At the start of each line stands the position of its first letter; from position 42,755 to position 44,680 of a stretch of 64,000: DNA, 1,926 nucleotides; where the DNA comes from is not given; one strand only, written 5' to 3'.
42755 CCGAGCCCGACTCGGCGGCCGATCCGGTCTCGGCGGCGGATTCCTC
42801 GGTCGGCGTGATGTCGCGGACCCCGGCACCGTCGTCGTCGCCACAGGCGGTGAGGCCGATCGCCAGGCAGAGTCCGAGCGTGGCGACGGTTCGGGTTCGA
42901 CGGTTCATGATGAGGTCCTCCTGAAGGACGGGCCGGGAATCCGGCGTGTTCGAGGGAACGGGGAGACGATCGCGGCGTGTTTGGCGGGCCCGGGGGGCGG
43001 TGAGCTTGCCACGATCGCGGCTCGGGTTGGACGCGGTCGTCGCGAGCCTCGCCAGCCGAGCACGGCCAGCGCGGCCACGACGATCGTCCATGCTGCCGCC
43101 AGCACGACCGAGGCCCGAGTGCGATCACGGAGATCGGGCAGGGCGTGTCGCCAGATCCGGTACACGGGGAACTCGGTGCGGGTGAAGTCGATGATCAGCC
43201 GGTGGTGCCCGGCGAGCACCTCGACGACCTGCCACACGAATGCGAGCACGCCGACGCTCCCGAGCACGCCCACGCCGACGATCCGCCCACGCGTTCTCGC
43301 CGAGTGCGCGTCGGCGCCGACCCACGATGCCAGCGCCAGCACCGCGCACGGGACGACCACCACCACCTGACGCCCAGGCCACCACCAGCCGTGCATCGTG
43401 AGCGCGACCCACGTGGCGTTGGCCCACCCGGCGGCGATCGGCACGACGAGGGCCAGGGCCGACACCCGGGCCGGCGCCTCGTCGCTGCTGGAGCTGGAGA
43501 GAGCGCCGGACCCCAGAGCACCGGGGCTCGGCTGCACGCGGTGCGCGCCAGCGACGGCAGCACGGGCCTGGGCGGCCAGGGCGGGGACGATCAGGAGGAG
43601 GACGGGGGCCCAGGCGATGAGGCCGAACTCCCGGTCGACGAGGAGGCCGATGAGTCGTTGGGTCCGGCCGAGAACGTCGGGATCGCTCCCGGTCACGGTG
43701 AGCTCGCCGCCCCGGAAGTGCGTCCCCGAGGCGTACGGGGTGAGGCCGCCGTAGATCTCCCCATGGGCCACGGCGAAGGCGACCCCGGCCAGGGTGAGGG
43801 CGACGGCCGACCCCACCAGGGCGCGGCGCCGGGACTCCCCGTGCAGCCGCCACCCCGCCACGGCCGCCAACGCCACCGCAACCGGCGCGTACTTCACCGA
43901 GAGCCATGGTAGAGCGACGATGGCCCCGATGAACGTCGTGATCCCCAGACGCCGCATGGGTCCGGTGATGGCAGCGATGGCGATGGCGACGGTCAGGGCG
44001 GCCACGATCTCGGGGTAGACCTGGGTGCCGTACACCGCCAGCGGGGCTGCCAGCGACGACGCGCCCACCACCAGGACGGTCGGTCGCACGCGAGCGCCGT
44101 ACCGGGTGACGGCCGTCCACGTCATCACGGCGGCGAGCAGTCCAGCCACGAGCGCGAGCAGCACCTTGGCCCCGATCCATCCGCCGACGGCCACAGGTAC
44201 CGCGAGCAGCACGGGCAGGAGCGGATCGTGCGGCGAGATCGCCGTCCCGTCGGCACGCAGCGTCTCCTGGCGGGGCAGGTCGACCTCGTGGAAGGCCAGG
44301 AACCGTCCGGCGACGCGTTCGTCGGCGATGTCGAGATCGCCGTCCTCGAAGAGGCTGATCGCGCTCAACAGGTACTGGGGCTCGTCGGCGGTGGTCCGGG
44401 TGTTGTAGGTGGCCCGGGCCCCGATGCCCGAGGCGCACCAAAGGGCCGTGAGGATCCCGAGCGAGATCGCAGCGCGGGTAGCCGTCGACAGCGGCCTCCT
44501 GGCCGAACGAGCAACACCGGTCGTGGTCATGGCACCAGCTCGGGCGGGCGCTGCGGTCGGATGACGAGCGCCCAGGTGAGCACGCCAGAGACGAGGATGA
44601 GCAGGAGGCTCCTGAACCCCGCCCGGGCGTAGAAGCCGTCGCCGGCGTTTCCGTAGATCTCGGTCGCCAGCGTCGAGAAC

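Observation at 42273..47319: Fe(III)-type ABC importer with no ATPase, translationally coupled to a GT-C-like membrane protein and a cupredoxin lipoprotein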

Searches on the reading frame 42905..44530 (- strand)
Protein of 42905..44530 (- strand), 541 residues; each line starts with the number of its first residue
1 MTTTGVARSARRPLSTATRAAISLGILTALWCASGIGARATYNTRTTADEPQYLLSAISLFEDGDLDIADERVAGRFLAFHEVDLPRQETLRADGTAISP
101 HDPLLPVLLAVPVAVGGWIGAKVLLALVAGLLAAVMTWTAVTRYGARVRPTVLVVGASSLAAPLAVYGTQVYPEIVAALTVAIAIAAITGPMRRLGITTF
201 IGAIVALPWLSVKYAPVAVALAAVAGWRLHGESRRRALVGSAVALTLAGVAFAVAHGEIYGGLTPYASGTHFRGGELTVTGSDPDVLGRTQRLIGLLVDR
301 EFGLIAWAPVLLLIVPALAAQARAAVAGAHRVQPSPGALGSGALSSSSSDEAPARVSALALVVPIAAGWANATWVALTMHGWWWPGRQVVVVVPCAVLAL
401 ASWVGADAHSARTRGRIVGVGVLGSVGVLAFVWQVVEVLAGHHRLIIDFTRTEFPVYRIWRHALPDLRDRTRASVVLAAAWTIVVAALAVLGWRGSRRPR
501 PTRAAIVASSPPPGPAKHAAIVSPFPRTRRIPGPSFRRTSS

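Call 3: search_protein_families(library=pfam, proteins=[window:42905-44530:-], max_evalue=0.01)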
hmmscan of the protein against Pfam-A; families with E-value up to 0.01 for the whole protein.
window:42905-44530:- (541 aa): 0 families

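Call 5: search_protein_families(library=ncbifam, proteins=[window:42905-44530:-], max_evalue=0.1)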
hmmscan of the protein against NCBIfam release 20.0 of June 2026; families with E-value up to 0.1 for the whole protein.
window:42905-44530:- (541 aa): 0 families

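Call 7: find_homologous_proteins(query=window:42908-44530:-)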
Query window:42908-44530:- (541 aa): 2565 proteins with E <= 0.001 among 8000 candidates; the best 120 are listed.
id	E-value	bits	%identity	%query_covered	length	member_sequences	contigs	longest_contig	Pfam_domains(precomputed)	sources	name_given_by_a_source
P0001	0.0e+0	1147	100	100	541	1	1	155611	-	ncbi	-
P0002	4.5e-244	829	77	97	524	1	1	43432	-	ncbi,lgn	-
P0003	3.5e-139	483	58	84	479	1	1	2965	-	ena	-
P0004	7.8e-139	482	57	88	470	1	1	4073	-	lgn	-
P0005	5.4e-138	479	54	82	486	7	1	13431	-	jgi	jgi:hypothetical protein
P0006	2.6e-136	474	56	82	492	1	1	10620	-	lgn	-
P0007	7.1e-136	472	53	93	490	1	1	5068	-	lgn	-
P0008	1.1e-135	472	55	91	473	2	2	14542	-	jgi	jgi:hypothetical protein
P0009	7.0e-135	469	53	88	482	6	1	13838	-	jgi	-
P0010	8.4e-135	469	54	89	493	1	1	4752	-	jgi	-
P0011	2.1e-134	467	50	97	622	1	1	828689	-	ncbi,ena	-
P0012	4.8e-134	466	55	87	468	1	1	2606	-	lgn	-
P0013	5.1e-134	466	54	89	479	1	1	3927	-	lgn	-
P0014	1.9e-133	464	52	89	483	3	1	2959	-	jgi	jgi:hypothetical protein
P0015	6.9e-133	462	56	87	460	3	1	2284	-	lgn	-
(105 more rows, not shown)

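Call 10: find_related_loci(query=A1, collection=genome_contigs, flank=10000)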
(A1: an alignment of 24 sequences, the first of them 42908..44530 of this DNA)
Query A1 (541 aa) in genome_contigs; peptide patterns used: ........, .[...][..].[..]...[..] (x = any residue, [..] = any of these).
404 stretches matched a pattern; 334 encode a relative of the query (tblastn E <= 1e-3); the best 80 are kept; 80 distinct loci.
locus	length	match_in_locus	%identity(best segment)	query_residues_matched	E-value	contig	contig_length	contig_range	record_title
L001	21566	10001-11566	76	11-541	0e+0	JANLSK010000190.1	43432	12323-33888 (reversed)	MAG: Actinomycetes bacterium isolate OTE_25_metabat_366 OTE_25_k141_2303752, whole genome shotgun sequence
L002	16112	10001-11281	55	39-494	5e-125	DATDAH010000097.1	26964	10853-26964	MAG TPA_asm: Acidimicrobiales bacterium isolate SMAG_U91 k141_505401, whole genome shotgun sequence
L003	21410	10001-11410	51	22-494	5e-125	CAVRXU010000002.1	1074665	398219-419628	MAG: uncultured Microthrixaceae bacterium isolate MFD02242.bin.1.1 genome assembly, contig: contig_16642, whole genome s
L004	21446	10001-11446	50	7-530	3e-121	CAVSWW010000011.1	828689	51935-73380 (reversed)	MAG: uncultured Acidimicrobiia bacterium isolate MFD05567.bin.2.50 genome assembly, contig: contig_50691, whole genome s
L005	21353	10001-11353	51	9-493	8e-121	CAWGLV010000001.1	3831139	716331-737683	MAG: uncultured Microthrixaceae bacterium isolate MFD09779.bin.1.83 genome assembly, contig: contig_11972, whole genome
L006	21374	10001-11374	52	8-494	6e-121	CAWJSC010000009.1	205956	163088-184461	MAG: uncultured Microthrixaceae bacterium isolate MFD09730.bin.1.146 genome assembly, contig: contig_32738, whole genome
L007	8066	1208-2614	51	12-511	5e-115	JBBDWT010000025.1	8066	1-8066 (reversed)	MAG: Acidimicrobiia bacterium isolate LejiaD_71_17 Lejia_D_12903_length_8066_cov_9, whole genome shotgun sequence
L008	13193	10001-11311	53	30-498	1e-114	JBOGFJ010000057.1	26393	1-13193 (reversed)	MAG: Acidimicrobiia bacterium isolate M3-S_metawrap_bin.29 k127_2329636, whole genome shotgun sequence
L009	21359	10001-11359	53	12-494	4e-114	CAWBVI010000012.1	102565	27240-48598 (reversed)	MAG: uncultured Microthrixaceae bacterium isolate MFD06742.bin.2.52 genome assembly, contig: contig_99069, whole genome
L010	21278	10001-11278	54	9-468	8e-114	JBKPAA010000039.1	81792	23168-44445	MAG: Actinomycetota bacterium isolate GB_HAYS_MAG_00020 GB_HAYS_000000121430, whole genome shotgun sequence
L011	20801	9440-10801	47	12-504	8e-113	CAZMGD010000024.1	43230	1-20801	MAG TPA_asm: uncultured Ilumatobacteraceae bacterium isolate SRP344714_co2_38 genome assembly, contig: NODE_2066_length_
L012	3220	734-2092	49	19-506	2e-114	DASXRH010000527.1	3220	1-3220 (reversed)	MAG TPA_asm: Acidimicrobiales bacterium isolate SMAG_U4634 k141_234500, whole genome shotgun sequence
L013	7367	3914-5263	51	12-494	2e-111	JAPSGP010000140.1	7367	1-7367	MAG: Acidimicrobiia bacterium isolate BS_bin.037 NODE_2590_length_7367_cov_2.345856, whole genome shotgun sequence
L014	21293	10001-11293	48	35-501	7e-111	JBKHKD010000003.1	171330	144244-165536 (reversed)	MAG: Actinomycetota bacterium isolate D5M12_6 NODE_14_length_171330_cov_30.853890, whole genome shotgun sequence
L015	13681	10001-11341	51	31-530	2e-110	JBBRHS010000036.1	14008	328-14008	MAG: Acidimicrobiia bacterium isolate Co_metawrap_2730 Cmw_2730_k141_17302199_length_14008_cov_8.0000, whole genome shot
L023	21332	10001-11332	46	20-497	7e-107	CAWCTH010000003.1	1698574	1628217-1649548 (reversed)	MAG: uncultured Acidimicrobiales bacterium isolate MFD05442.bin.2.293 genome assembly, contig: contig_24528, whole genom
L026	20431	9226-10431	43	34-469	4e-106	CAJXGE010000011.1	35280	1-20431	MAG TPA_asm: uncultured Acidimicrobiaceae bacterium isolate ERR599082_bin.69_MetaBAT_v2.12.1_MAG genome assembly, contig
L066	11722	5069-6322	45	39-490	7e-99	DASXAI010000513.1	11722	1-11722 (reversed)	MAG TPA_asm: Acidimicrobiales bacterium isolate SMAG_U3761 k141_3154251, whole genome shotgun sequence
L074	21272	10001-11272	49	35-499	5e-98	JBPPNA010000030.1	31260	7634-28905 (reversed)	MAG: Acidimicrobiales bacterium isolate BIOS2019_out_021 k131_910545, whole genome shotgun sequence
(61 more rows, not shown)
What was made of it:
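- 42905..44530 (-): 541-aa GT-C-fold membrane protein of an uncharacterised family. Motifs: ADEPQY, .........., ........, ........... Its start overlaps the permease stop (ATGA). 2565 homologues in the protein collection, and relatives in 334 species genomes (calls 7, 10).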

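Call 19: predict_structure(alignment_id=A1)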
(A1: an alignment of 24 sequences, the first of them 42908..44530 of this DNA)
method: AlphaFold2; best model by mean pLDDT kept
length: 541 residues; sequences in the alignment: 24
mean_pLDDT: 81.2   pTM: 0.85
mean pLDDT of the five models: 81.2, 80.3, 80.1, 79.5, 78.8
residues with pLDDT >= 90: 264; 70-90: 141; 50-70: 77; < 50: 59
segments of 3 or more residues with pLDDT < 50: 1-9, 44-46, 275-284, 341-343, 380-383, 516-541
pLDDT, mean of each block of 10 residues (from residue 1): 43 81 98 84 56 91 91 86 71 82 91 93 96 98 94 97 89 94 97 95 96 93 97 96 97 88 72 45 55 81 85 94 82 59 53 88 93 73 63 96 87 94 93 87 66 86 86 91 95 81 51 50 44 43 38
secondary structure, 60 per line:
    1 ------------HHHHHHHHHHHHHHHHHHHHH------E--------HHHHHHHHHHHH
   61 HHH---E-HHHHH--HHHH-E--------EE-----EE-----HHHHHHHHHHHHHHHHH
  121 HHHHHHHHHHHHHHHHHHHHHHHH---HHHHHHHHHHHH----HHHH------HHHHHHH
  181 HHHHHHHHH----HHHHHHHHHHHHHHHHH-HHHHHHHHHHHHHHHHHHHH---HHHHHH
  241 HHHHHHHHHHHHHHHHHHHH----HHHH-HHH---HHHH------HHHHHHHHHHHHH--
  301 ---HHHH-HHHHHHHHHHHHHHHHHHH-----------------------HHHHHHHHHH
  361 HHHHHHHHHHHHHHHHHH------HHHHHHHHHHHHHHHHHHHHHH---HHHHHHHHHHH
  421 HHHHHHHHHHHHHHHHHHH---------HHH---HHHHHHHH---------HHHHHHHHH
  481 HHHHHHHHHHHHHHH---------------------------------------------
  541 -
elements in order: H13-33 H49-63 H69-73 H76-79 H104-144 H148-159 H164-167 H174-189 H194-210 H212-231 H235-260 H265-268 H276-279 H286-298 H304-307 H309-327 H351-378 H385-406 H410-439 H455-462 H472-495
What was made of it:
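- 42905..44530 (-): AF2 model: pLDDT 81, pTM 0.85 (call 19).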

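Call 23: fold_search(model_id=the predicted structure, library=pdb)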
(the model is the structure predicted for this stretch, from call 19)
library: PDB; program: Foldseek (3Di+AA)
matches with E <= 10: 133; with E <= 0.001: 0
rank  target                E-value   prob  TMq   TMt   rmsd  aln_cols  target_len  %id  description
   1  5f15                  3.1e-03  1.00  0.46  0.46   8.8       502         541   18  Crystal Structure of ArnT from Cupriavidus metallidurans bound to Undecaprenyl phosphate (released 2016-02-17)
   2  7bvh_A                4.9e-03  1.00  0.40  0.23  14.7       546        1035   15  Crystal structure of arabinosyltransferase EmbC2-AcpM2 complex from Mycobacterium smegmatis complexed with di-arabinos (released 2020-04-29)
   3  8if8_C                1.2e-02  1.00  0.35  0.33  14.3       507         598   15  Arabinosyltransferase AftA (released 2023-05-31)
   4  9s6u_A                3.6e-02  1.00  0.43  0.43   7.3       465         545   13  Ternary cryo-EM structure of human ALG9 with Dol25-PP-GlcNAc2Man8, Dol25-P-Man and Fab (released 2026-03-18)
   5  7bvc_A                3.9e-02  1.00  0.41  0.24  12.8       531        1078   17  Cryo-EM structure of Mycobacterium smegmatis arabinosyltransferase EmbA-EmbB-AcpM2 in complex with ethambutol (released 2020-04-29)
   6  9s6t_A                4.6e-02  1.00  0.41  0.45   7.3       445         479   11  Ternary cryo-EM structure of chicken ALG12 with Dol25-PP-GlcNAc2Man7, Dol25-P-Man, and Fab (released 2026-03-18)
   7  9s6s_A                8.1e-02  0.99  0.38  0.37   8.6       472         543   15  Ternary cryo-EM structure of human ALG9 with Dol25-PP-GlcNAc2Man6, Dol25-P-Man and Fab (released 2026-03-18)
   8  6x0o                  8.8e-02  0.99  0.38  0.22  15.3       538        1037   14  Single-Particle Cryo-EM Structure of Arabinosyltransferase EmbB from Mycobacterium smegmatis (released 2020-06-10)
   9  6p25_B                1.2e-01  0.99  0.26  0.21   8.3       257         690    8  Structure of S. cerevisiae protein O-mannosyltransferase Pmt1-Pmt2 complex bound to the sugar donor and a peptide acce (released 2019-07-10)
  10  3wak                  1.3e-01  0.98  0.40  0.27  13.4       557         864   12  Crystal structure of the Archaeoglobus fulgidus oligosaccharyltransferase (O29867_ARCFU) in the apo form (released 2013-10-30)
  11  8b6l_I                1.5e-01  0.97  0.39  0.32  16.5       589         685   11  Subtomogram average of the human Sec61-TRAP-OSTA-translocon (released 2022-12-07)
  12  4tpj_B                1.6e-01  0.20  0.14  0.16  21.8       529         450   11  Selectivity mechanism of a bacterial homologue of the human drug peptide transporters PepT1 and PepT2 (released 2014-07-09)
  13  7bvf_B                2.2e-01  0.95  0.40  0.23  13.1       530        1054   15  Cryo-EM structure of Mycobacterium tuberculosis arabinosyltransferase EmbA-EmbB-AcpM2 in complex with ethambutol (released 2020-04-29)
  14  4ja3_B                3.0e-01  0.08  0.11  0.12  24.8       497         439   16  Partially occluded inward open conformation of the xylose transporter XylE from E. coli (released 2013-05-01)
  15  7e9s_A                3.6e-01  0.91  0.39  0.27  12.2       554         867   11  Archaeal oligosaccharyltransferase AglB from Archaeoglobus fulgidus in complex with an inhibitory peptide and a dolich (released 2021-09-08)
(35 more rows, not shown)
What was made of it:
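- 42905..44530 (-): The best Foldseek PDB hits are all GT-C enzymes: ArnT 5F15 (prob 1.0, TM 0.46), EmbC, AftA, ALG9, ALG12 (call 23).
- On GT-C glycosyltransferase superfamily: The best is ArnT at TM 0.46, E 3e-3 (call 23).
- Calls 19 and 23.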

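Call 38: search_protein_families(library=pfam, proteins=[L004:11292-12500:+, L004:12506-13741:+, L004:13738-14676:+, L023:6853-7713:-, L023:7681-8655:+, L023:8688-9944:+, L074:11279-11950:-, L004:3143-3700:-], max_evalue=0.001)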
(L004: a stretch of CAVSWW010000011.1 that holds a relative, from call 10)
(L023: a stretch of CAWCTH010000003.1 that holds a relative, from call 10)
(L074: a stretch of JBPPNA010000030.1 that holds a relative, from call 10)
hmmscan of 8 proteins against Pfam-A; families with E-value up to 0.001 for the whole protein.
L004:11292-12500:+ (402 aa): 1 family
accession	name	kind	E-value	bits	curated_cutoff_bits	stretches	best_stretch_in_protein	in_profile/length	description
PF09375.15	Peptidase_M75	-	3.1e-37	129.1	23.5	1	160-391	1-286/288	Imelysin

L004:12506-13741:+ (411 aa): 2 families
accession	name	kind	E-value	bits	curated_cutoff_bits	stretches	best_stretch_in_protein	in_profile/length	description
PF20628.3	Dyp_perox_C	-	1e-48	165.7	20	1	217-398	3-165/166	Dyp-type peroxidase, C-terminal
PF04261.18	Dyp_perox_N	-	1.9e-32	112.7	20.4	1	52-204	1-146/146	Dyp-type peroxidase, N-terminal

L004:13738-14676:+ (312 aa): 5 families
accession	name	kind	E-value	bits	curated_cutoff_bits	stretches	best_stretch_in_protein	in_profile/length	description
PF01370.27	Epimerase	-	4.9e-39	134.6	20.9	1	12-240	2-240/240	NAD dependent epimerase/dehydratase family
PF16363.11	GDP_Man_Dehyd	-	3.2e-23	83.2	27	1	13-265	2-273/332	GDP-mannose 4,6 dehydratase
PF04321.23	RmlD_sub_bind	-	4.1e-09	36.3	27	1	11-228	3-196/287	RmlD substrate binding domain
PF07993.18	NAD_binding_4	-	4.2e-09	36.4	20.1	1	66-201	83-234/258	Male sterility protein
PF01073.25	3Beta_HSD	-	1.3e-08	34.6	22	1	12-227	1-227/280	3-beta hydroxysteroid dehydrogenase/isomerase family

L023:6853-7713:- (286 aa): 0 families

L023:7681-8655:+ (324 aa): 1 family
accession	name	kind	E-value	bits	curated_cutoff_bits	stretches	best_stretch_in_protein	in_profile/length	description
PF09375.15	Peptidase_M75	-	2.3e-37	129.5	23.5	1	84-315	3-286/288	Imelysin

L023:8688-9944:+ (418 aa): 2 families
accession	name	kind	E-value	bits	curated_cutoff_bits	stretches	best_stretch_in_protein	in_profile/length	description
PF20628.3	Dyp_perox_C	-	1.1e-40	139.6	20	1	226-405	3-164/166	Dyp-type peroxidase, C-terminal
PF04261.18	Dyp_perox_N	-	2.5e-27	96.1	20.4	1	61-212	1-145/146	Dyp-type peroxidase, N-terminal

L074:11279-11950:- (224 aa): 8 families
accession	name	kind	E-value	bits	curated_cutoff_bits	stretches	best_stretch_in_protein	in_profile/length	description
PF02742.21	Fe_dep_repr_C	-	2.1e-31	108.2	27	1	70-138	1-69/70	Iron dependent repressor, metal binding and dimerisation domain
PF01325.25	Fe_dep_repress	-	1.1e-13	51.6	26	1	14-65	6-57/60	Iron dependent repressor, N-terminal DNA binding domain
PF04023.20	FeoA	-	6.9e-06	26.5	23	1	149-222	2-73/74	FeoA domain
PF12802.13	MarR_2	-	4.2e-05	24.1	27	1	31-62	21-52/61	MarR family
PF25213.1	HVO_A0261_N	-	5.3e-05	23.5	35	1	33-82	27-76/86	HVO_A0261 N-terminal domain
PF13545.12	HTH_Crp_2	-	6.8e-05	23.2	27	1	28-69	20-61/70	Crp-like helix-turn-helix domain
PF01047.28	MarR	-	0.00011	22.5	24.6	1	32-61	19-48/59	MarR family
PF24034.1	DUF7343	-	0.001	19.3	27.6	0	24-62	12-50/62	Domain of unknown function (DUF7343)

L004:3143-3700:- (186 aa): 7 families
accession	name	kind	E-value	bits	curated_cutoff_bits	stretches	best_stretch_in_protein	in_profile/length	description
PF02742.21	Fe_dep_repr_C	-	1.6e-30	105.3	27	1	57-125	1-69/70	Iron dependent repressor, metal binding and dimerisation domain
PF01325.25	Fe_dep_repress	-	1.5e-13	51.2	26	1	1-53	7-59/60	Iron dependent repressor, N-terminal DNA binding domain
PF12802.13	MarR_2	-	7.1e-08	32.9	27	1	21-52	25-56/61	MarR family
PF14947.12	HTH_45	-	0.00013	22.4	25.5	1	6-74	10-76/77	Winged helix-turn-helix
PF01047.28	MarR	-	0.0002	21.6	24.6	0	21-47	22-48/59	MarR family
PF00126.33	HTH_1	-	0.00023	21.5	26.6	1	24-61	21-60/60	Bacterial regulatory helix-turn-helix protein, lysR family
PF24409.1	wHTH-PRTase_assc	-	0.00028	21.3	27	0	7-70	3-60/83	wHTH-PRTase associated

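Call 51: search_protein_representatives(alignment_id=A1)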
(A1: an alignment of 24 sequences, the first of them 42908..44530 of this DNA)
Query: 24 sequences, 476 profile positions. Proteins with E-value up to 0.001 (for the whole library): 3438; up to 1e-10: 2158; up to 1e-30: 276. The best 150 are listed.
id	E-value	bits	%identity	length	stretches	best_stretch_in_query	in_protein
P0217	5.7e-185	631.8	-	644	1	11-466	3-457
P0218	1.1e-184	630.8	-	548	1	8-458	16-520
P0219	1.9e-180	616.9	-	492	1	13-453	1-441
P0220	4.7e-180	615.6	-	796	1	7-451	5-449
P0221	1.1e-174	597.9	-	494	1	7-459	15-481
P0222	1.8e-173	593.9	-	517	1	5-459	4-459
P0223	1.2e-170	584.6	-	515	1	100-462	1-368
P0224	9.0e-166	568.5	-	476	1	13-454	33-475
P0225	2.8e-164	563.6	-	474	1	10-459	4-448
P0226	1.6e-157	541.3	-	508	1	6-459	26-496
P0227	2.8e-156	537.2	-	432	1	38-371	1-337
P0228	6.1e-156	536.1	-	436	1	50-450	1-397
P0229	9.4e-156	535.5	-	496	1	9-452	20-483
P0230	2.9e-152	524.0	-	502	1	11-458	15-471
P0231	2.4e-151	521.0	-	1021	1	5-450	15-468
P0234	5.2e-146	503.3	-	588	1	12-462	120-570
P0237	1.5e-141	488.7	-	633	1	21-461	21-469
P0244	4.2e-135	467.4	-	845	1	5-451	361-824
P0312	1.1e-71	258.2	-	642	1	10-459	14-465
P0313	2.4e-71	257.1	-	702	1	15-453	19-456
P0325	2.7e-67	243.8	-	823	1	7-458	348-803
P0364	4.1e-52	193.7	-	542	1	104-312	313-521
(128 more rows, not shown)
